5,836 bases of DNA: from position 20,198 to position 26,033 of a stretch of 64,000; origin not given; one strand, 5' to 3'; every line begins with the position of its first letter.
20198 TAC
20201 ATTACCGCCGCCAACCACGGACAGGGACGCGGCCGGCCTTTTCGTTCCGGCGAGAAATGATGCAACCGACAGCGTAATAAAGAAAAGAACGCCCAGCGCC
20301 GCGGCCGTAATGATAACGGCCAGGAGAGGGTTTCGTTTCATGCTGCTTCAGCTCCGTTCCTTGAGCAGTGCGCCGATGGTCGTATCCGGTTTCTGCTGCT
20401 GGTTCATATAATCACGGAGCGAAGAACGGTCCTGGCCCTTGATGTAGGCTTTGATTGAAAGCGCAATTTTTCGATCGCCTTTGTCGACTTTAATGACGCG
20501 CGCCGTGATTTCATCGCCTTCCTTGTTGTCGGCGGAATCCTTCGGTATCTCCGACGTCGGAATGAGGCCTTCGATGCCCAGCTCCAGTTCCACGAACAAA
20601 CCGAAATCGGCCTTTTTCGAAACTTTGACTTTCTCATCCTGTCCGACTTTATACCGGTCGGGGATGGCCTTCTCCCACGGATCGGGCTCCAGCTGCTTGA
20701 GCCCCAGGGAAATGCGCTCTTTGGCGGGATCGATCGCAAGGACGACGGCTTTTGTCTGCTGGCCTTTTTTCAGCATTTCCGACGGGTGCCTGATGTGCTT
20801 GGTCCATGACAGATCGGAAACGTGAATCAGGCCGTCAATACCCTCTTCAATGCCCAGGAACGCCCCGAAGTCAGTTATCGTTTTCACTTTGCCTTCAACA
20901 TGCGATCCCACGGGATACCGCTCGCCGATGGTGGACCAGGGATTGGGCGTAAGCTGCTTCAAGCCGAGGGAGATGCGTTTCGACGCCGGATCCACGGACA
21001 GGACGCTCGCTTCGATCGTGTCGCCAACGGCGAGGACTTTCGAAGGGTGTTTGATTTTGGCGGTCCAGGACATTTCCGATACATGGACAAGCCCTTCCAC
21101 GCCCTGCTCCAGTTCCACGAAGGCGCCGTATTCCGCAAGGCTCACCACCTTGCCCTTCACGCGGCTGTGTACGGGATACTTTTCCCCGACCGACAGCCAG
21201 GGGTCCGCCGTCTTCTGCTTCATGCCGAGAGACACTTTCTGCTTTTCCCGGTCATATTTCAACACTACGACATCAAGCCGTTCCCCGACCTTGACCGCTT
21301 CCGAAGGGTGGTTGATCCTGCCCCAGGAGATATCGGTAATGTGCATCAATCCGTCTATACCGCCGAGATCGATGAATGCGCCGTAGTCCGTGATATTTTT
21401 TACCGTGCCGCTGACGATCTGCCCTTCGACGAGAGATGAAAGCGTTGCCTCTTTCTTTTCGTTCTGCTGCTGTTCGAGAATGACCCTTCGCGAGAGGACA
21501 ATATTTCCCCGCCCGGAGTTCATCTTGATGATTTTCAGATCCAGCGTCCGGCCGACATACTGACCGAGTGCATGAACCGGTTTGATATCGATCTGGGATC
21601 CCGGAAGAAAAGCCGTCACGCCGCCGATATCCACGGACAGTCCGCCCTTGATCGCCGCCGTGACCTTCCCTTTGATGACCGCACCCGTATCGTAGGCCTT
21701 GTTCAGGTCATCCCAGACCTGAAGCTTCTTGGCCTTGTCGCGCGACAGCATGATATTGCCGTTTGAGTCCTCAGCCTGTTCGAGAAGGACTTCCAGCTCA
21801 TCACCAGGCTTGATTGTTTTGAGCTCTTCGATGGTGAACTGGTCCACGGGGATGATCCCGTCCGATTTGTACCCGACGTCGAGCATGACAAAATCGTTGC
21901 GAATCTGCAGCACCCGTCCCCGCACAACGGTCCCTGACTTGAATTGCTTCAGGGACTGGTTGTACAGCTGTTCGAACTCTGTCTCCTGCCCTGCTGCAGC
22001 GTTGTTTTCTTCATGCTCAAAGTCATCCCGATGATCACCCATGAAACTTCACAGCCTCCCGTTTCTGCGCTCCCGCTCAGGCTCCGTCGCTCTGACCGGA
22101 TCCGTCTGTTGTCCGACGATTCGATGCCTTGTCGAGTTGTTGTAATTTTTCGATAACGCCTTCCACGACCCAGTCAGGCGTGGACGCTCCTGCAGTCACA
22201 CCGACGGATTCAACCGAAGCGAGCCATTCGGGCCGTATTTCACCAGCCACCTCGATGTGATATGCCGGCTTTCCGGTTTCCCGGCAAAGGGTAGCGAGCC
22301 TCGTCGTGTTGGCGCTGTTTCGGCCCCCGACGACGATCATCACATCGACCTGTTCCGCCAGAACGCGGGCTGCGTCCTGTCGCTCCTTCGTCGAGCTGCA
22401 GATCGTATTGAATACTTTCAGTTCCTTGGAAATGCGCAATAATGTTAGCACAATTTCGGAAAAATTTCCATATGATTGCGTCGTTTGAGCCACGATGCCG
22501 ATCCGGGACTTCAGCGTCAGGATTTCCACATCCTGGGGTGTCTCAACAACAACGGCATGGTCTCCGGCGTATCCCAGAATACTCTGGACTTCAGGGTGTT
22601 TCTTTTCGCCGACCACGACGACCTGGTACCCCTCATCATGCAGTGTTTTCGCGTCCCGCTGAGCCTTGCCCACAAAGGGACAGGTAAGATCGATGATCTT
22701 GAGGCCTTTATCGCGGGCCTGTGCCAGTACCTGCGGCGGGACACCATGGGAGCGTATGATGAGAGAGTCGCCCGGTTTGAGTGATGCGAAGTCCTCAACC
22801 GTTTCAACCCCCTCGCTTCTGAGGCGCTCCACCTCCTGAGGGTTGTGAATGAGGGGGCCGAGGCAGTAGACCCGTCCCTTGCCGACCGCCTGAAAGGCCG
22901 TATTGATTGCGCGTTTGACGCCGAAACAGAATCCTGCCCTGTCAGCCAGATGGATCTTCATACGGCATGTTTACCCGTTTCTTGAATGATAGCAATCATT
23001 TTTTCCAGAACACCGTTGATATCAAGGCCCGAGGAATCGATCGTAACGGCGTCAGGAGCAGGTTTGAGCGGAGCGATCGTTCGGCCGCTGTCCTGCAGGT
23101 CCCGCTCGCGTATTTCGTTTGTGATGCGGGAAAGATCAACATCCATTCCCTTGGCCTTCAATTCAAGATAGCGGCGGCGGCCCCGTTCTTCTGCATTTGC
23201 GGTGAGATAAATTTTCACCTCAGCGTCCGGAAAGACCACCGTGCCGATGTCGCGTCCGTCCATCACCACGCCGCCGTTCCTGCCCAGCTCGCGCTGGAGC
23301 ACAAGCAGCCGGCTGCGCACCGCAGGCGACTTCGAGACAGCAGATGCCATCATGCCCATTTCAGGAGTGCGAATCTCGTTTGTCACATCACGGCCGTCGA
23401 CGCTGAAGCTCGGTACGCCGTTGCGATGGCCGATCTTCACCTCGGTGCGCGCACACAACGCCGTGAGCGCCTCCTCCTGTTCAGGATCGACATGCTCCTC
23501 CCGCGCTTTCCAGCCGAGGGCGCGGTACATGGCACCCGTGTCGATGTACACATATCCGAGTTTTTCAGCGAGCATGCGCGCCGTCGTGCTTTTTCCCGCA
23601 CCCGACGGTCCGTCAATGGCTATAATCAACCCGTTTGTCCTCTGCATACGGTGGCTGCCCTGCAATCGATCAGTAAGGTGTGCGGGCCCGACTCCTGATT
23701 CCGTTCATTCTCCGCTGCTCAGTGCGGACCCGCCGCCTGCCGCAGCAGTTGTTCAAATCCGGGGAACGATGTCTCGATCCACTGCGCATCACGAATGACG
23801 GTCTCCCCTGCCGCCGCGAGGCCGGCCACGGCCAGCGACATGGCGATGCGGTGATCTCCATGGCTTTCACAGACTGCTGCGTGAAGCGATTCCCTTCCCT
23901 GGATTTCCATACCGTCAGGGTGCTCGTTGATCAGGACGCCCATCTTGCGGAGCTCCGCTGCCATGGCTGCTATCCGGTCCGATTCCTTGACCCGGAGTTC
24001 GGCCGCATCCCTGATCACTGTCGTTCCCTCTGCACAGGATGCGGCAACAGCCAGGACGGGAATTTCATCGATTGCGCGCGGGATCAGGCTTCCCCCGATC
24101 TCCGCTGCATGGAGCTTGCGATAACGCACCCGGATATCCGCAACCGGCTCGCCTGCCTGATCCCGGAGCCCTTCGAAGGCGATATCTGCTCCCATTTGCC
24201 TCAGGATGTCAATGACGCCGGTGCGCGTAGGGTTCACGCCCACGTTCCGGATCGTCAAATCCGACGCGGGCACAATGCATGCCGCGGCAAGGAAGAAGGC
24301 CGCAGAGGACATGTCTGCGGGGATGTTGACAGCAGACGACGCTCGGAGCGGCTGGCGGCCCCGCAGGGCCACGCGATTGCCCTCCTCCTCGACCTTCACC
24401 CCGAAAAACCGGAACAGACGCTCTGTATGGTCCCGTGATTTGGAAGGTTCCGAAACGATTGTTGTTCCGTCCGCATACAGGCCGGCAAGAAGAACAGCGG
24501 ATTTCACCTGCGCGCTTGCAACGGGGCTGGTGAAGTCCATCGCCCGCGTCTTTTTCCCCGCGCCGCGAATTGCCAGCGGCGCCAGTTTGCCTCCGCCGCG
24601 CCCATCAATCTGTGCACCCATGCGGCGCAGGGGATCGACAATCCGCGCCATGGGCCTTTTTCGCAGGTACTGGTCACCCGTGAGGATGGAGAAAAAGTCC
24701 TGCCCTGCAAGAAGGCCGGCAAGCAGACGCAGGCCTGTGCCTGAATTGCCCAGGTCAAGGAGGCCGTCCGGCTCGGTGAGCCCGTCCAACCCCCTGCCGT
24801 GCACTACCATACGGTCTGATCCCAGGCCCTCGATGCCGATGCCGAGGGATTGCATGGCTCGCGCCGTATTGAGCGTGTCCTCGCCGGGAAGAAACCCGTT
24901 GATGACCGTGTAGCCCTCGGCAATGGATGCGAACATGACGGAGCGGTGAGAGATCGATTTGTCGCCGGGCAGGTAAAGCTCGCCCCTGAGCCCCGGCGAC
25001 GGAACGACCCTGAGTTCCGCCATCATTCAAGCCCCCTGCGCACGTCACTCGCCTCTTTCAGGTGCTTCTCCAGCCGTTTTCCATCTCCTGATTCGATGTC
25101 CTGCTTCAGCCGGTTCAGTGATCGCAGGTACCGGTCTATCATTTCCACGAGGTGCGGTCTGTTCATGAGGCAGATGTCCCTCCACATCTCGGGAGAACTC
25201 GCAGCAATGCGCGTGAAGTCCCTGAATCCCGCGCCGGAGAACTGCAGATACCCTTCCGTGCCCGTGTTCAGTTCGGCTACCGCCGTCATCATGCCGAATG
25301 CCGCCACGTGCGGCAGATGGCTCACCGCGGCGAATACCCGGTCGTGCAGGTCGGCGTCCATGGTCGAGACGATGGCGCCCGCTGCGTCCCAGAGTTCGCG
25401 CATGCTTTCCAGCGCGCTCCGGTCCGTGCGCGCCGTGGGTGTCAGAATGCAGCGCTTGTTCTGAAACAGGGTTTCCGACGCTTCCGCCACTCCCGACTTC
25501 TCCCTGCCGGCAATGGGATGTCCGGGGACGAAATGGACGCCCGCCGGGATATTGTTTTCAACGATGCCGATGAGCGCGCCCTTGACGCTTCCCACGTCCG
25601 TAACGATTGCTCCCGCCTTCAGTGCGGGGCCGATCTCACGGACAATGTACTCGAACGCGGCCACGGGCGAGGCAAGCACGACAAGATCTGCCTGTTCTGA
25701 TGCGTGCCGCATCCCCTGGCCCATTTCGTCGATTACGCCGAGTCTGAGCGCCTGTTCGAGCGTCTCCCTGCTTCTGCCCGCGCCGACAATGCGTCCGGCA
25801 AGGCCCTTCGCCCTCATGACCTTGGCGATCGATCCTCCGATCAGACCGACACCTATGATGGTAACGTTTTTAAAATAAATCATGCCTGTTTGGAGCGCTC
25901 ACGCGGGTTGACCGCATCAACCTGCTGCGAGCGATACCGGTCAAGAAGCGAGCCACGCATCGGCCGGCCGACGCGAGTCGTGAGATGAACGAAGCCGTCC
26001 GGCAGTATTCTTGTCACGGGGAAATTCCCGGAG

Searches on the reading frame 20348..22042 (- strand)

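Call 35: search_protein_families(library=pfam, proteins=[window:20348-22042:-], max_evalue=0.00001)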
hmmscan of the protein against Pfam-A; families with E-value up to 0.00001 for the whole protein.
window:20348-22042:- (564 aa): 6 families
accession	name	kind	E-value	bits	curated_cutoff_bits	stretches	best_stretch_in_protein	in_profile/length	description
PF00575.29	S1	-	4.1e-95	312.7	22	6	290-362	3-74/74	S1 RNA binding domain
PF23459.1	S1_RRP5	-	5.7e-31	107.3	27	2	379-446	4-70/72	RRP5 S1 domain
PF21710.3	Spt6_S1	-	1.1e-14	54.9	27.5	0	301-359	26-84/91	Spt6, S1/OB domain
PF13509.12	S1_2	-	5e-12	46.2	21.8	0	466-513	1-45/61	S1 domain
PF18614.7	RNase_II_C_S1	-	3.2e-08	33.8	26.6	0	316-359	14-56/59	RNase II-type exonuclease C-terminal S1 domain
PF17092.11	PCB_OB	-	6.1e-06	27.4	27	0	294-346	34-96/111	Penicillin-binding protein OB-like domain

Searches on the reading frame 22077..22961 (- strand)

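Call 35: search_protein_families(library=pfam, proteins=[window:22077-22961:-], max_evalue=0.00001)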
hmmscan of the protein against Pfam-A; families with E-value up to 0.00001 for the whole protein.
window:22077-22961:- (294 aa): 1 family
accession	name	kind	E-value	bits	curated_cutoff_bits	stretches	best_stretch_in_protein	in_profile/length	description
PF02401.23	LYTB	-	2.5e-99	332.4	24.5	1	3-274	1-267/267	LytB protein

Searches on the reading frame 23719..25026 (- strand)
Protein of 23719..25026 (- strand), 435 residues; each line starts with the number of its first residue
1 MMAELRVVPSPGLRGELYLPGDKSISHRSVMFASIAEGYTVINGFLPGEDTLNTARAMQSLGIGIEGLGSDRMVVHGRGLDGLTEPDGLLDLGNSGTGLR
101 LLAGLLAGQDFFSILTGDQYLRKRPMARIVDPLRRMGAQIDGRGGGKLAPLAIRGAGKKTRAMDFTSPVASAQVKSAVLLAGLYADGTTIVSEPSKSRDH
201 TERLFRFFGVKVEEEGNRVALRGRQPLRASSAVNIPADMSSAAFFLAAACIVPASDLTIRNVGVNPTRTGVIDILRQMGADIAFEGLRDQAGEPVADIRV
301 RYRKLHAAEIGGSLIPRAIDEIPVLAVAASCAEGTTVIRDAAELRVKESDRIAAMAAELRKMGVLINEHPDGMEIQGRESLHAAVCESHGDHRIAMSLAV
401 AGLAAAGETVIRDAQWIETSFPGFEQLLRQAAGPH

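Call 35: search_protein_families(library=pfam, proteins=[window:23719-25026:-], max_evalue=0.00001)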
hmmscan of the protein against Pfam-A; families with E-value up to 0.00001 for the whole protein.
window:23719-25026:- (435 aa): 1 family
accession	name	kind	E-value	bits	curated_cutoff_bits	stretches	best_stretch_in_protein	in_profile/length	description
PF00275.25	EPSP_synthase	-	1.2e-119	400.2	22.8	1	13-426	7-415/417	EPSP synthase (3-phosphoshikimate 1-carboxyvinyltransferase)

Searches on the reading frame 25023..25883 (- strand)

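Call 35: search_protein_families(library=pfam, proteins=[window:25023-25883:-], max_evalue=0.00001)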
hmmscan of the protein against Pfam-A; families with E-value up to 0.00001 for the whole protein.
window:25023-25883:- (286 aa): 3 families
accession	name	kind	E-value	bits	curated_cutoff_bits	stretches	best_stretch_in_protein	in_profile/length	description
PF02153.23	PDH_N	-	2.7e-41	141.1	26.5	1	19-172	1-152/154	Prephenate dehydrogenase, nucleotide-binding domain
PF20463.3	PDH_C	-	5e-29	101.1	22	1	177-277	2-102/102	Prephenate dehydrogenase, dimerization domain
PF03807.23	F420_oxidored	-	1.3e-07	32.5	21.6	1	7-97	2-91/94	NADP oxidoreductase coenzyme F420-dependent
